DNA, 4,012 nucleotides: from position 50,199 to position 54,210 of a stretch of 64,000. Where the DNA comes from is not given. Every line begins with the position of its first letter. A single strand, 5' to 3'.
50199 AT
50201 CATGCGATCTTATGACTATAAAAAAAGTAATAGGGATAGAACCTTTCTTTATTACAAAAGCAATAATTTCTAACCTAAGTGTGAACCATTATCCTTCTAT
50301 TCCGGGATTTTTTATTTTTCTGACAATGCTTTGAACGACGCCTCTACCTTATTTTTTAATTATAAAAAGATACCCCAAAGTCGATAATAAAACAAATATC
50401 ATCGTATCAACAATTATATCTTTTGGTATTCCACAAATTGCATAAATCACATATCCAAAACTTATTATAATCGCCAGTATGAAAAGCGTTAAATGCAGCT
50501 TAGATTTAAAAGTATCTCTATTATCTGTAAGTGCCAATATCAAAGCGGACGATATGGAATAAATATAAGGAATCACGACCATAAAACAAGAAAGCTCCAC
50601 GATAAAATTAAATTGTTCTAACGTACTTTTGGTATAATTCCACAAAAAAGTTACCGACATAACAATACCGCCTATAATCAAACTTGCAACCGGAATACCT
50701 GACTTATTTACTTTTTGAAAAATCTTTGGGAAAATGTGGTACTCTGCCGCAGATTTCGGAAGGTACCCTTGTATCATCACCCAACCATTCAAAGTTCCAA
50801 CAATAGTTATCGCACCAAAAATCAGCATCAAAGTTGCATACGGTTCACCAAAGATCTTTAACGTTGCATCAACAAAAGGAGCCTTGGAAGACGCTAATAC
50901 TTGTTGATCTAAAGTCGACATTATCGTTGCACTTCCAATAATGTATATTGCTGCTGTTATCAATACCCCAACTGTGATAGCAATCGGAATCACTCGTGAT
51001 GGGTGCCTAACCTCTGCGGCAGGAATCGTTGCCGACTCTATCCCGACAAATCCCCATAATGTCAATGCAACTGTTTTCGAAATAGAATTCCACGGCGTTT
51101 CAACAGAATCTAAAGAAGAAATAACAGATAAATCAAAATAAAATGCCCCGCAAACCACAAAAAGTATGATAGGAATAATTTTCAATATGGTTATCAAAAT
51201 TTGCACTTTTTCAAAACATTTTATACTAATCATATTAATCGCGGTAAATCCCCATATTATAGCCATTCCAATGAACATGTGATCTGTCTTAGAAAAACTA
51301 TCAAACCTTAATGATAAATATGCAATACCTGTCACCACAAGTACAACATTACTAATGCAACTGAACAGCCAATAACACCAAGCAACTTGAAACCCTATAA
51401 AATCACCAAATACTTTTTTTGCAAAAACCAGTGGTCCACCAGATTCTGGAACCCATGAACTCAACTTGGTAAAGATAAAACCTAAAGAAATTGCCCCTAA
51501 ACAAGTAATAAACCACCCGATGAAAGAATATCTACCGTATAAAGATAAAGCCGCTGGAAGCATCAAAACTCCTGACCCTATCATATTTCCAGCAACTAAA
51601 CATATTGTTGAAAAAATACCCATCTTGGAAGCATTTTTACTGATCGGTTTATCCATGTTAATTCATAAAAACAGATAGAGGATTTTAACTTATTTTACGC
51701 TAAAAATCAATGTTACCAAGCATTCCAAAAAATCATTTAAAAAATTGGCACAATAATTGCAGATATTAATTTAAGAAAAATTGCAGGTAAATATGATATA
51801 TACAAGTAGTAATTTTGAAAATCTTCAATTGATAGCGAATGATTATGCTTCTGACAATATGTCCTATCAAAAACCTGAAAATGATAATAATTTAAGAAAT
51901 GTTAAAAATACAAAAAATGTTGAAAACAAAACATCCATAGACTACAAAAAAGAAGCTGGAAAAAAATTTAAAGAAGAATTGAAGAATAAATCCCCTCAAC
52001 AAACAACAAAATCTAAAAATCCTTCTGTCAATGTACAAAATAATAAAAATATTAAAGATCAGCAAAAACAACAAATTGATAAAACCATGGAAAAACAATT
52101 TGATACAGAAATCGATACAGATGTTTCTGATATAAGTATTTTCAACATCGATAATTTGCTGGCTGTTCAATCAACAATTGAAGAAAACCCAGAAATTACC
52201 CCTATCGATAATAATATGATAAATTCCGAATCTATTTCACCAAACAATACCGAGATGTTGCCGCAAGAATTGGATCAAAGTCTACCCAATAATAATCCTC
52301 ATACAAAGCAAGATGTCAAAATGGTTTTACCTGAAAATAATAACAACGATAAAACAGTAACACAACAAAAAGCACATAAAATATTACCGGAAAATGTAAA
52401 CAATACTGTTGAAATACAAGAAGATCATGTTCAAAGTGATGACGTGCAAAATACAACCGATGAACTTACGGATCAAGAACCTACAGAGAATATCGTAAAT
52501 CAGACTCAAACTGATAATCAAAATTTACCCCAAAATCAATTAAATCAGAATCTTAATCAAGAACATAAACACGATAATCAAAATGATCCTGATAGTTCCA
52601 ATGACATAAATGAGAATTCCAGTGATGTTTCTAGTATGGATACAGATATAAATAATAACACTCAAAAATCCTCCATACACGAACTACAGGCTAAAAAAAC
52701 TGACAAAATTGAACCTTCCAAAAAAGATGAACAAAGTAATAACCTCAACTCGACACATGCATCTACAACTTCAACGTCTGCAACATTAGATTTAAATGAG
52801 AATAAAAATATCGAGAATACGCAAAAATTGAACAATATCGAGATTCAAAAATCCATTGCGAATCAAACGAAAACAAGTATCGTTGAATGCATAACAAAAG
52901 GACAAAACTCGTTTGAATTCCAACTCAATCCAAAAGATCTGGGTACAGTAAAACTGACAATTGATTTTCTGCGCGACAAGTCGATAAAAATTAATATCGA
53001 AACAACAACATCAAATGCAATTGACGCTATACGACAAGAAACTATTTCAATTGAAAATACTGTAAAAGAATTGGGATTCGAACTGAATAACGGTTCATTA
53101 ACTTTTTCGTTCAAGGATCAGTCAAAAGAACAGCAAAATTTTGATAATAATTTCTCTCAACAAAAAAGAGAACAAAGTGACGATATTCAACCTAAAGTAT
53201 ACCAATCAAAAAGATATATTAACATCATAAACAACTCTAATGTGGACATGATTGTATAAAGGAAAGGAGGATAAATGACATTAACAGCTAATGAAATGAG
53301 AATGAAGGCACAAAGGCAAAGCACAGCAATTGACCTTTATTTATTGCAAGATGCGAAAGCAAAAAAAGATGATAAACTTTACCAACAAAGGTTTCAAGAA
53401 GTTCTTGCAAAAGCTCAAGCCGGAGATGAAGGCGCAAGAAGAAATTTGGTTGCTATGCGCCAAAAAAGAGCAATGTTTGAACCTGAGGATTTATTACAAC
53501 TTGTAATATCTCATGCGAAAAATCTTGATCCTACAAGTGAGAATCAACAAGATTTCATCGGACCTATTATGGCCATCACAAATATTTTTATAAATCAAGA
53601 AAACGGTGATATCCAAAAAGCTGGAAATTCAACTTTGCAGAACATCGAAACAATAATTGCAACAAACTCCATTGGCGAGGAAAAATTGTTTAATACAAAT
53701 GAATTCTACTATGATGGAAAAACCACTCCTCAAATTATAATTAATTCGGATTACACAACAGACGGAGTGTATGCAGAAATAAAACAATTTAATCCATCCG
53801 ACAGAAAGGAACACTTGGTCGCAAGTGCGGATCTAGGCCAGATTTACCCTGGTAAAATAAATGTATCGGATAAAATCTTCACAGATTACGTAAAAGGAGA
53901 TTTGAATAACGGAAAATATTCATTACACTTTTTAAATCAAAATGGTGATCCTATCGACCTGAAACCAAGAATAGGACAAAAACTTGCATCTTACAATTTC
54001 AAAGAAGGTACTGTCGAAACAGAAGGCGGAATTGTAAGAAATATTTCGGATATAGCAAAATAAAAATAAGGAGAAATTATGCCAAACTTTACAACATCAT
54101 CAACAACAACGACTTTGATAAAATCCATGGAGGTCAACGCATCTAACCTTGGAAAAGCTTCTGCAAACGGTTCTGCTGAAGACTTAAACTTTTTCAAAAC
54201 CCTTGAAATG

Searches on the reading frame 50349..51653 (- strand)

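Call 23: search_protein_families(library=ncbifam, proteins=[window:50349-51653:-], max_evalue=0.00001)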
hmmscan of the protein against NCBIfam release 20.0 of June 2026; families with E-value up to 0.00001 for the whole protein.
window:50349-51653:- (434 aa): 26 families (the best 25 are shown)
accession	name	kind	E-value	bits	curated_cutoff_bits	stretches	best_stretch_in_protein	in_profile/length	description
NF007929.0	PRK10644.1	equivalog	4.3e-89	299.3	574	1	5-432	4-428/445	arginine/agmatine antiporter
TIGR00905.1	2A0302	subfamily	4.7e-76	256.5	409.05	1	6-430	4-434/473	basic amino acid/polyamine antiporter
TIGR04298.1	his_histam_anti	equivalog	6.4e-66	223.3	750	1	10-423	1-419/429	histidine-histamine antiporter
NF007938.0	PRK10655.1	equivalog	3.1e-61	207.9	409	1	6-431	3-427/438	putrescine-ornithine antiporter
NF007754.0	PRK10435.1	equivalog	2.3e-58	198.3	585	1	6-422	2-417/443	cadaverine/lysine antiporter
TIGR04299.1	antiport_PotE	equivalog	3.8e-48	164.8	560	1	8-419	3-413/430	putrescine-ornithine antiporter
TIGR03810.1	arg_ornith_anti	equivalog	3.7e-46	157.8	591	1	10-399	2-402/468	arginine-ornithine antiporter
TIGR00909.1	2A0306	subfamily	1.4e-32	113.1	556.8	1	10-429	4-427/429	amino acid transporter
NF008245.0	PRK11021.1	equivalog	7.1e-30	104.3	284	1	7-393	4-386/419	L-methionine/branched-chain amino acid transporter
NF040512.1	histam_anti_2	exception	9.4e-29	100.4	725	1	8-417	2-432/477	histidine-histamine antiporter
TIGR00911.1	2A0308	subfamily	1.2e-20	73.4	701.8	1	9-426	46-469/505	L-type amino acid transporter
TIGR00908.1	2A0305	equivalog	1.4e-19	70.3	381.75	1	56-425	55-424/442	ethanolamine permease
TIGR01773.1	GABAperm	equivalog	4.8e-14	52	678.1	1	21-406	30-420/452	GABA permease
NF008466.1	PRK11357.1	equivalog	1.9e-13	50.2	800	1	9-359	8-366/446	fructoselysine/psicoselysine transporter FrlA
NF040513.1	antiport_TyrP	equivalog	2.5e-13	49.5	630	1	49-416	41-431/465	tyrosine-tyramine antiporter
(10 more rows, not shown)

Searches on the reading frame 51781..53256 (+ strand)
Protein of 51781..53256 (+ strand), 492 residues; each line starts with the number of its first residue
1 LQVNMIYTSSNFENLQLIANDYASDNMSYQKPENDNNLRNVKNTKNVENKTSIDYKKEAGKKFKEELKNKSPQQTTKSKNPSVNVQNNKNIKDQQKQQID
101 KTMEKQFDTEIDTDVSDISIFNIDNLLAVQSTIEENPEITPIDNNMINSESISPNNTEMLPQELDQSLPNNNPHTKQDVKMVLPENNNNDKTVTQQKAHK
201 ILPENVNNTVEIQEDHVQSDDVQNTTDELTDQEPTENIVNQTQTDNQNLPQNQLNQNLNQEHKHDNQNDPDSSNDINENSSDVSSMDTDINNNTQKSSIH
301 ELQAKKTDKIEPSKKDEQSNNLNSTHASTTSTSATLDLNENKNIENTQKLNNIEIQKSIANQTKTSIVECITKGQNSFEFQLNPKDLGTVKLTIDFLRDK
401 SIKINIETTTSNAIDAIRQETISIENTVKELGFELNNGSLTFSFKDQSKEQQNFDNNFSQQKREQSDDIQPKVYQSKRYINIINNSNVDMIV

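Call 4: search_protein_families(library=ncbifam, proteins=[window:51781-53256:+], max_evalue=0.1)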
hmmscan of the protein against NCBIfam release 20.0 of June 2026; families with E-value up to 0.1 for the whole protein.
window:51781-53256:+ (492 aa): 1 family
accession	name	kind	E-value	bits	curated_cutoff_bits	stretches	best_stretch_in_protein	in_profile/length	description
NF052467.1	anti_sigma_BspR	equivalog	0.046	13.9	160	1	87-127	129-169/173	BspR family type III secretion system anti-sigma factor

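Call 53: search_protein_families(library=pfam, proteins=[window:51781-53256:+], max_evalue=0.01)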
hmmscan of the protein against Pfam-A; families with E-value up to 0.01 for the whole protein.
window:51781-53256:+ (492 aa): 1 family
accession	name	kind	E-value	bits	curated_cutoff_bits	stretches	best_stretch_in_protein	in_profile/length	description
PF02120.21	Flg_hook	-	2.3e-08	34.2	29.8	1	373-452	10-84/85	Flagellar hook-length control protein FliK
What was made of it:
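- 51781..53259 (+): fliK (hook-length control protein), first gene of the local fliK-flgD-flgE cluster. Pfam Flg_hook 34.2 bits against a cutoff of 29.8 (call 53).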

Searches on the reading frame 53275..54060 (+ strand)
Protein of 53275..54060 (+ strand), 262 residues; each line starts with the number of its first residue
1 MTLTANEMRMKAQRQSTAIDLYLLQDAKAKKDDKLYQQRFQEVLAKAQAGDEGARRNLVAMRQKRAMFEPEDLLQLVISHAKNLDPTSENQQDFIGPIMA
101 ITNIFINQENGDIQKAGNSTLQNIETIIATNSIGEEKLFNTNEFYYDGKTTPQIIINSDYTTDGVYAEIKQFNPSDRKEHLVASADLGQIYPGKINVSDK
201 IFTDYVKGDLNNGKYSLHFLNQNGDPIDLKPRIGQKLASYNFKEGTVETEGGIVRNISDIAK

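Call 4: search_protein_families(library=ncbifam, proteins=[window:53275-54060:+], max_evalue=0.1)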
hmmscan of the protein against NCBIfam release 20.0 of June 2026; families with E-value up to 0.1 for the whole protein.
window:53275-54060:+ (262 aa): 1 family
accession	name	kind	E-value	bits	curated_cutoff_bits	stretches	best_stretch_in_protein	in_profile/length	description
NF045477.1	LPO_1073_dom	subfamily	0.02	14.6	45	1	43-135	69-161/257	LPO_1073/Vpar_1526 family protein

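Call 53: search_protein_families(library=pfam, proteins=[window:53275-54060:+], max_evalue=0.01)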
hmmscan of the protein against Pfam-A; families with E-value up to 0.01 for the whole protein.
window:53275-54060:+ (262 aa): 0 families
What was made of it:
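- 53275..54063 (+): flgD-like ORF (262 aa), assigned by position only. It has no Pfam or NCBIfam hit (calls 4, 53).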
